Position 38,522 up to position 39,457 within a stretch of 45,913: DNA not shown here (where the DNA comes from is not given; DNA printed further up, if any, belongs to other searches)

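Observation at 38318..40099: PIN nuclease plus stand-alone KxDG RNA ligase (plus a small unknown ORF) wedged between gatD and gatE: possible RNA cut-and-reseal cassette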

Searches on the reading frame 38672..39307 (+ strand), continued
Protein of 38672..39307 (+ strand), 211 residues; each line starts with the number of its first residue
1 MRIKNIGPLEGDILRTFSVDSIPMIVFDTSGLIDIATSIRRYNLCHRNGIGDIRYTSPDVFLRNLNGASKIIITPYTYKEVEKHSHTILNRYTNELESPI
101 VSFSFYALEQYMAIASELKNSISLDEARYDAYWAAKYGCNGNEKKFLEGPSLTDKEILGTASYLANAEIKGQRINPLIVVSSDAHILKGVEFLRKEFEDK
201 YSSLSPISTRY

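Call 73: search_protein_families(library=pfam, alignment_id=A3, max_evalue=1)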
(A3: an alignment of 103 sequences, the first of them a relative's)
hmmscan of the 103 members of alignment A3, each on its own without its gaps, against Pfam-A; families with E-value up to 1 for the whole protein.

A. member 1, P0001 (211 aa): 0 families

B. families by the number of members that match (of 103 scanned): 54 families (the first 25 are shown)
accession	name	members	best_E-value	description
PF13638.12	PIN_4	16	7.8e-05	PIN domain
PF16289.11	PIN_12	11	0.0012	PIN domain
PF17146.10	PIN_6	3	0.018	PIN domain of ribonuclease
PF01850.27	PIN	2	0.069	PIN domain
PF21004.2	MCEL_GT_NTPase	1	0.0017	mRNA capping enzyme catalytic subunit, GTase, NTPase domain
PF18476.7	PIN_8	1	0.0098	PIN like domain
PF01936.24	NYN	1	0.013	NYN domain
PF10679.14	DUF2491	1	0.015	Protein of unknown function (DUF2491)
PF13521.12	AAA_28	1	0.015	AAA domain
PF15594.11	Imm50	1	0.019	Immunity protein 50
PF20780.2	TssR_M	1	0.024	TssR second domain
PF18510.6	NUC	1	0.024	Nuclease domain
PF25104.1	DUF7812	1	0.024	Domain of unknown function (DUF7812)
PF14875.11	PIP49_N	1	0.024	N-term cysteine-rich ER, FAM69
PF14278.11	TetR_C_8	1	0.025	Transcriptional regulator C-terminal region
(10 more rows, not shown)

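Call 78: find_encoding_contigs(protein=P0184, flank=4000, max_places=2)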
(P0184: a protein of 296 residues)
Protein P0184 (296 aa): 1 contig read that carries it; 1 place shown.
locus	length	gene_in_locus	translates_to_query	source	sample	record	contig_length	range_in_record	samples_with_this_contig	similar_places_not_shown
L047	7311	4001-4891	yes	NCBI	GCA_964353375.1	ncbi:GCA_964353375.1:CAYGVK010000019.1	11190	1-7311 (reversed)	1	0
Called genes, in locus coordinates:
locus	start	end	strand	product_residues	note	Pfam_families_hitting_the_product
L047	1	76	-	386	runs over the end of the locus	-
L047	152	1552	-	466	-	PF02934:GatB_N, PF02637:GatB_Yqey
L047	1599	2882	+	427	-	PF18195:GatD_N, PF00710:Asparaginase, PF17763:Asparaginase_C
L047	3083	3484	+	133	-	-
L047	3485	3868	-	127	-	PF06210:DUF1003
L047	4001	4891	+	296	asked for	-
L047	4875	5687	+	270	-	PF09414:RNA_ligase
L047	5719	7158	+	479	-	PF02934:GatB_N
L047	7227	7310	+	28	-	?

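Call 79: find_encoding_contigs(protein=P0174, flank=4000, max_places=2)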
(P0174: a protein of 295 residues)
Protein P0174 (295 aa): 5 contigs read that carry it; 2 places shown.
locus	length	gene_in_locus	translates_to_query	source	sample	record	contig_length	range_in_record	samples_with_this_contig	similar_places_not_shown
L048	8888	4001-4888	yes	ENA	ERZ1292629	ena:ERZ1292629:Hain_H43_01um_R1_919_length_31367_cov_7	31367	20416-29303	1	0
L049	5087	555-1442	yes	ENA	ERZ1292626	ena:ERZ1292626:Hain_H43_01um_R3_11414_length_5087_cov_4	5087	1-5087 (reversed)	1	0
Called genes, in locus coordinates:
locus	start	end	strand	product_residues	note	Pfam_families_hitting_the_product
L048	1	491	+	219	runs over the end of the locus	PF04967:HTH_10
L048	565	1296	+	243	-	-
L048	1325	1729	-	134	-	PF10130:PIN_2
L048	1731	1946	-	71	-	PF26688:RHH_12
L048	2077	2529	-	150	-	-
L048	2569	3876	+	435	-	PF18195:GatD_N, PF00710:Asparaginase, PF17763:Asparaginase_C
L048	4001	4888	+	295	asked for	-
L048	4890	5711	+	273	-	PF09414:RNA_ligase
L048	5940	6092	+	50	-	-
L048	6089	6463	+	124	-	PF00571:CBS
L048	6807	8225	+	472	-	PF02934:GatB_N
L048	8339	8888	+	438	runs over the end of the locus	PF13173:AAA_14, PF13635:DUF4143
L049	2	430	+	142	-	?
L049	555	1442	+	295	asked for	-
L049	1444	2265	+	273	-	PF09414:RNA_ligase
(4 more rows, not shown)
